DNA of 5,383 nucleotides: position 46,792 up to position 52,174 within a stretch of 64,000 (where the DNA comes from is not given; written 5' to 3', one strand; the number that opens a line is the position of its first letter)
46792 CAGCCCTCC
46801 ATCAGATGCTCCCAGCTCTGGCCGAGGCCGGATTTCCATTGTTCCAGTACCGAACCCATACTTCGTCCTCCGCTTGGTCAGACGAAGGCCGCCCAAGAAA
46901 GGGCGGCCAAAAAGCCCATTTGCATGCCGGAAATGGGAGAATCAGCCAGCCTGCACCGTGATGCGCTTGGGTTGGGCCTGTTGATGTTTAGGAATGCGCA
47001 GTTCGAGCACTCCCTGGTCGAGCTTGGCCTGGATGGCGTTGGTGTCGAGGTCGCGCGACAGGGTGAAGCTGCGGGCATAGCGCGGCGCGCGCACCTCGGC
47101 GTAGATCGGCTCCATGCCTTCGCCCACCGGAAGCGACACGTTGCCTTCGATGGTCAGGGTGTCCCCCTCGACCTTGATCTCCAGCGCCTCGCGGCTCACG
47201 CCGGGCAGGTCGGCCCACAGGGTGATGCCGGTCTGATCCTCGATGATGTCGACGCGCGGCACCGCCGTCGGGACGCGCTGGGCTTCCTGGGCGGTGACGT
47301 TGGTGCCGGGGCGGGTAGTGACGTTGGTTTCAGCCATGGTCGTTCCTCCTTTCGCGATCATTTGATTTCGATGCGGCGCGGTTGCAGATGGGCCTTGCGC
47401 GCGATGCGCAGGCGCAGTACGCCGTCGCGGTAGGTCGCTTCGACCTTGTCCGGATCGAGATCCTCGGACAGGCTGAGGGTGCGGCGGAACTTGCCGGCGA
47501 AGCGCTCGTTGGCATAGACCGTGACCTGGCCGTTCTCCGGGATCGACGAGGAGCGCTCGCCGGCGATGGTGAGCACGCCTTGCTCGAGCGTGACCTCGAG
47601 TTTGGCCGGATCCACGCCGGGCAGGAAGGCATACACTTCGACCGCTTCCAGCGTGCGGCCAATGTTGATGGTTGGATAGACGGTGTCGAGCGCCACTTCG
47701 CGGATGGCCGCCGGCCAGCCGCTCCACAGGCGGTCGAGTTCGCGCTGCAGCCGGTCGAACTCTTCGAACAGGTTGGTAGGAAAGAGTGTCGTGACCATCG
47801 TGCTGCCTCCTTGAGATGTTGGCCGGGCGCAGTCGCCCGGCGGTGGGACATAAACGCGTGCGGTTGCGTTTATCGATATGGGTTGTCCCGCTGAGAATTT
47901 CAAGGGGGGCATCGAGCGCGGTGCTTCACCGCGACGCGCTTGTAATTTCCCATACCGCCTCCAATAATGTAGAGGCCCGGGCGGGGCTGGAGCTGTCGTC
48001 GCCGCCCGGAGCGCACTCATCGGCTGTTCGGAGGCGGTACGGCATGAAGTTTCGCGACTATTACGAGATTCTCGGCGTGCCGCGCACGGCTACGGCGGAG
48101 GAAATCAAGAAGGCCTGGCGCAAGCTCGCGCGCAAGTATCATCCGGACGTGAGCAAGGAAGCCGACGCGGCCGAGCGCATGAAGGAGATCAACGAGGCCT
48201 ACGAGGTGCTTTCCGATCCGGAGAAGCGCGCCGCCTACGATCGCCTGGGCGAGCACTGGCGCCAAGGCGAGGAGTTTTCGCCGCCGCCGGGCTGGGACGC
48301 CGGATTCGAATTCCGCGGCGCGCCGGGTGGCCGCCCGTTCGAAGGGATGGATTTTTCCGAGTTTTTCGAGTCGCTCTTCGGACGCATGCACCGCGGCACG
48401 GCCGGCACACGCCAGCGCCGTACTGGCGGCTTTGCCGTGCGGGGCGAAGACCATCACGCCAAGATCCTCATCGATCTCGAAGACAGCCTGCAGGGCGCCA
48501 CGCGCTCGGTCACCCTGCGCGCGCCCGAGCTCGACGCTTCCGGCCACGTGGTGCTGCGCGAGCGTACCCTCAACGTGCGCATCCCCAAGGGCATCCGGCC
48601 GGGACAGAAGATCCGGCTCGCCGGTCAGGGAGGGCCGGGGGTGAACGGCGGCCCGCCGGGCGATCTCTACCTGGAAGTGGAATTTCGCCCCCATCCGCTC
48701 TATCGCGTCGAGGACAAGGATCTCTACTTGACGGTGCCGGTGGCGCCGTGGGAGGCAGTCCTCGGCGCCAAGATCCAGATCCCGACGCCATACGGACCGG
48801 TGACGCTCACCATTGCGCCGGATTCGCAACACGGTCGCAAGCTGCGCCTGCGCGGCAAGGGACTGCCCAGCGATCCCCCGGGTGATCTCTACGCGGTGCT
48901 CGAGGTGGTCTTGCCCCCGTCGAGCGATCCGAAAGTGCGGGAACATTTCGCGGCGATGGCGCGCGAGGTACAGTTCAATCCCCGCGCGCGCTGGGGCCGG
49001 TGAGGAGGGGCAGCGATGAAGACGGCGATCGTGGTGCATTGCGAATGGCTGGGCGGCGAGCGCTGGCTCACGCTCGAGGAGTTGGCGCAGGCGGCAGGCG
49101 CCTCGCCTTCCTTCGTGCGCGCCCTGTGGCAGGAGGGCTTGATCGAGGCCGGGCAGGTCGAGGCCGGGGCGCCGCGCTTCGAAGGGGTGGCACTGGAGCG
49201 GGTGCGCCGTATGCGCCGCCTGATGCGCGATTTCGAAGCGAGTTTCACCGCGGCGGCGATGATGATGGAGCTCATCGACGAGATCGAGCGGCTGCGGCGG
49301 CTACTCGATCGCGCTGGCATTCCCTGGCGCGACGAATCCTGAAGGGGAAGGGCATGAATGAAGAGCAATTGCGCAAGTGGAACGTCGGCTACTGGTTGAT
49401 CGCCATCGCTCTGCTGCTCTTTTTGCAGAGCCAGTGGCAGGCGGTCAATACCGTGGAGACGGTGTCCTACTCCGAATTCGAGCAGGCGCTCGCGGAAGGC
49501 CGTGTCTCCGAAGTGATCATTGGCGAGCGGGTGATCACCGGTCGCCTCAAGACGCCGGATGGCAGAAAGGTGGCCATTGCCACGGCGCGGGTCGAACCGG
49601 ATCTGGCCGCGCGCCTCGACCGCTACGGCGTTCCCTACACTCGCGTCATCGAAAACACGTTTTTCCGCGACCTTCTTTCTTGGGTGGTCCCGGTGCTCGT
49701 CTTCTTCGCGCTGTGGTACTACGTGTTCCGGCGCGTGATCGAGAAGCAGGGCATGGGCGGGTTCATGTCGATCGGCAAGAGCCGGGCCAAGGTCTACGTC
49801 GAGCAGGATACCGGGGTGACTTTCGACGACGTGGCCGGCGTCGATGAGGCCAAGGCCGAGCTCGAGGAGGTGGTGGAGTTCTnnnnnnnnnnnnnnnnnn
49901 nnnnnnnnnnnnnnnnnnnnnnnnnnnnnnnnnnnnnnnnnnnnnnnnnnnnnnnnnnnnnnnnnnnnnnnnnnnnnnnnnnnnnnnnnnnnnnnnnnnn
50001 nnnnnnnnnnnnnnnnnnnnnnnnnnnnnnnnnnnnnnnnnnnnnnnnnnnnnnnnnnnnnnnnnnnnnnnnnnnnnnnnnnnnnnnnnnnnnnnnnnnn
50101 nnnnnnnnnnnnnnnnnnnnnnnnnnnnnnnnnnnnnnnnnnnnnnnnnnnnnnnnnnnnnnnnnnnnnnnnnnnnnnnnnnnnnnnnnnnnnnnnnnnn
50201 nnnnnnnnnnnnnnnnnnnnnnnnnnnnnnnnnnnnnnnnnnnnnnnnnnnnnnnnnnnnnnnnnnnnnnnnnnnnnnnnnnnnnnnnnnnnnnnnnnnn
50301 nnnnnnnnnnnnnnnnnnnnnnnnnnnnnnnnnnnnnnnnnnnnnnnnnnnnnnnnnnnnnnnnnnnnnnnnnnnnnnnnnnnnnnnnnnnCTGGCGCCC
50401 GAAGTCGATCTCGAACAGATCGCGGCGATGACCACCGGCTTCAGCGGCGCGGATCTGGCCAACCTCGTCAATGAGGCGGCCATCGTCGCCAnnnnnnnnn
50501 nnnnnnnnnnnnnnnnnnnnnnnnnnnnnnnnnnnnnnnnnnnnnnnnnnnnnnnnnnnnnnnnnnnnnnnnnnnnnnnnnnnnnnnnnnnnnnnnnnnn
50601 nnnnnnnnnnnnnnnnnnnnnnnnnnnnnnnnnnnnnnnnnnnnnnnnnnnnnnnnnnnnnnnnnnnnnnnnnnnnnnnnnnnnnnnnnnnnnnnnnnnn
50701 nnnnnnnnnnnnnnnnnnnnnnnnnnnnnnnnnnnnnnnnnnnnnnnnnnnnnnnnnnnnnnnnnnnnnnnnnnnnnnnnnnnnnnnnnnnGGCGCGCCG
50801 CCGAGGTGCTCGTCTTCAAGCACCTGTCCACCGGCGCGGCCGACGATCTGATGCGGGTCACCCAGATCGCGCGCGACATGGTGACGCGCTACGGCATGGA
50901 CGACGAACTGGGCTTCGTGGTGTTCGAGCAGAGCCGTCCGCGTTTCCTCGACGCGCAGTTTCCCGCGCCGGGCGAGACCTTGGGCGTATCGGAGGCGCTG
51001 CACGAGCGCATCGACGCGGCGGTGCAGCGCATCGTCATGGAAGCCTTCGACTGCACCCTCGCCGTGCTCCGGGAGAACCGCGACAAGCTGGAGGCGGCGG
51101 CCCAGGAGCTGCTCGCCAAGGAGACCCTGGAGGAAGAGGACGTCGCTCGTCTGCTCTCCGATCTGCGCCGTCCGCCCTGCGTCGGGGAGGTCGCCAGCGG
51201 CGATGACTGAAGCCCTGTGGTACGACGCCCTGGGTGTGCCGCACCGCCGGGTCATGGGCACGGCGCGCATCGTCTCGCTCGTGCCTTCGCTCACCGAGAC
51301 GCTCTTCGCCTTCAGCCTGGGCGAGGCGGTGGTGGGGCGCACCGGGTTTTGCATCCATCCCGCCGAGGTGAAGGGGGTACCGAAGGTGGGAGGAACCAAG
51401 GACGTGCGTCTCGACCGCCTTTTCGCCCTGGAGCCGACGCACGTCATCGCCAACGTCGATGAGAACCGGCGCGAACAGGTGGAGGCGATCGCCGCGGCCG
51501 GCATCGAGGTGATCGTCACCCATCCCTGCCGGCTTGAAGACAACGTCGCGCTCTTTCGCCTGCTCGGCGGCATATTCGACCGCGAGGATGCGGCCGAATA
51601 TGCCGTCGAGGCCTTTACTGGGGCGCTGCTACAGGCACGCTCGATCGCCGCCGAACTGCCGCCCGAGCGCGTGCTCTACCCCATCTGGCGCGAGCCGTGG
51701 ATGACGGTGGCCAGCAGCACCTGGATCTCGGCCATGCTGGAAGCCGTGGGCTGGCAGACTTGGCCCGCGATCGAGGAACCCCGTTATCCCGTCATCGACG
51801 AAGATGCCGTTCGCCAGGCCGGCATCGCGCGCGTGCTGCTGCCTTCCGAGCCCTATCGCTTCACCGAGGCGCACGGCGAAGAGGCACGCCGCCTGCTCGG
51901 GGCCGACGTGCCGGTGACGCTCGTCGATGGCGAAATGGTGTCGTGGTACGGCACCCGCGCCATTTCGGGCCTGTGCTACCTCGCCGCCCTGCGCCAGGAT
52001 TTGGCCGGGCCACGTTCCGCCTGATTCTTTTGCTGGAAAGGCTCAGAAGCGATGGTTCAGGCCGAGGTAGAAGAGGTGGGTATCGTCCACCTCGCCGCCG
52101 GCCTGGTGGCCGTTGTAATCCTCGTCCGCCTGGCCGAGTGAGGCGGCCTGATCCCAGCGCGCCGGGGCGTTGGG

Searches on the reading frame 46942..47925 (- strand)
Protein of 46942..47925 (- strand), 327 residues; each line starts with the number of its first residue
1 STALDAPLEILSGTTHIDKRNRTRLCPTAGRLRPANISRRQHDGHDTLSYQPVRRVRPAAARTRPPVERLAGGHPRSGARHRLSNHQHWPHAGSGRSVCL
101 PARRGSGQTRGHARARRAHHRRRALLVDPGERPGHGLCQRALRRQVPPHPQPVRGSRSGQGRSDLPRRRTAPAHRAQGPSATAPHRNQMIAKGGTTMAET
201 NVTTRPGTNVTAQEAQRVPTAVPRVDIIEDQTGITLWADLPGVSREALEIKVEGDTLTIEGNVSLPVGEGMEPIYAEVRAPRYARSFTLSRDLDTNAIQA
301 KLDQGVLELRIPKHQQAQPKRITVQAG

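Call 70: search_protein_families(library=pfam, proteins=[window:46942-47925:-], max_evalue=0.001)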
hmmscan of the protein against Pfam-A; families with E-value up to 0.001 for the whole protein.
window:46942-47925:- (327 aa): 1 family
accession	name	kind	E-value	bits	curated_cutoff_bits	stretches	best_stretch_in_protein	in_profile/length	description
PF00011.27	HSP20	-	1e-16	61.3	20.8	1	226-325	1-102/102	Hsp20/alpha crystallin family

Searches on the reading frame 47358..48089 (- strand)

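Call 71: search_protein_families(library=pfam, proteins=[window:47358-48089:-], max_evalue=0.001)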
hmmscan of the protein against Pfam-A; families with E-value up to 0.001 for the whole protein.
window:47358-48089:- (243 aa): 1 family
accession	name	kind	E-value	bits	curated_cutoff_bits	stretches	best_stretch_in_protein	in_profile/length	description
PF00011.27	HSP20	-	2e-16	60.4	20.8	1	148-243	7-102/102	Hsp20/alpha crystallin family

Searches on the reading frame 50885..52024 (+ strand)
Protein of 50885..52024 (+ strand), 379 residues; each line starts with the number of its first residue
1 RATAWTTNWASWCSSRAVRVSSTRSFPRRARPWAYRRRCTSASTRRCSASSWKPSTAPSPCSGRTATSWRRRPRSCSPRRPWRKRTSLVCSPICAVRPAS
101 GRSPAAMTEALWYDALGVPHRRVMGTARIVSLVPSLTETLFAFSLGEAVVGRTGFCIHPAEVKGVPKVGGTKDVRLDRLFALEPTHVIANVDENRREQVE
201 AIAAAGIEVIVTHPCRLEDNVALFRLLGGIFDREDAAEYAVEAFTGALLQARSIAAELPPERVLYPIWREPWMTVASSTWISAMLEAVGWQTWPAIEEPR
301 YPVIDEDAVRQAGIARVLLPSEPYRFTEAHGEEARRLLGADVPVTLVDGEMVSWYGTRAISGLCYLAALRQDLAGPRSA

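Call 71: search_protein_families(library=pfam, proteins=[window:50885-52024:+], max_evalue=0.001)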
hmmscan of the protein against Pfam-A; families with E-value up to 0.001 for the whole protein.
window:50885-52024:+ (379 aa): 1 family
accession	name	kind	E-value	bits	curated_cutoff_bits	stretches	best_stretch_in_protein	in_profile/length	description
PF01497.23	Peripla_BP_2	-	7.1e-13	48.9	27.5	1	129-295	1-172/235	Periplasmic binding protein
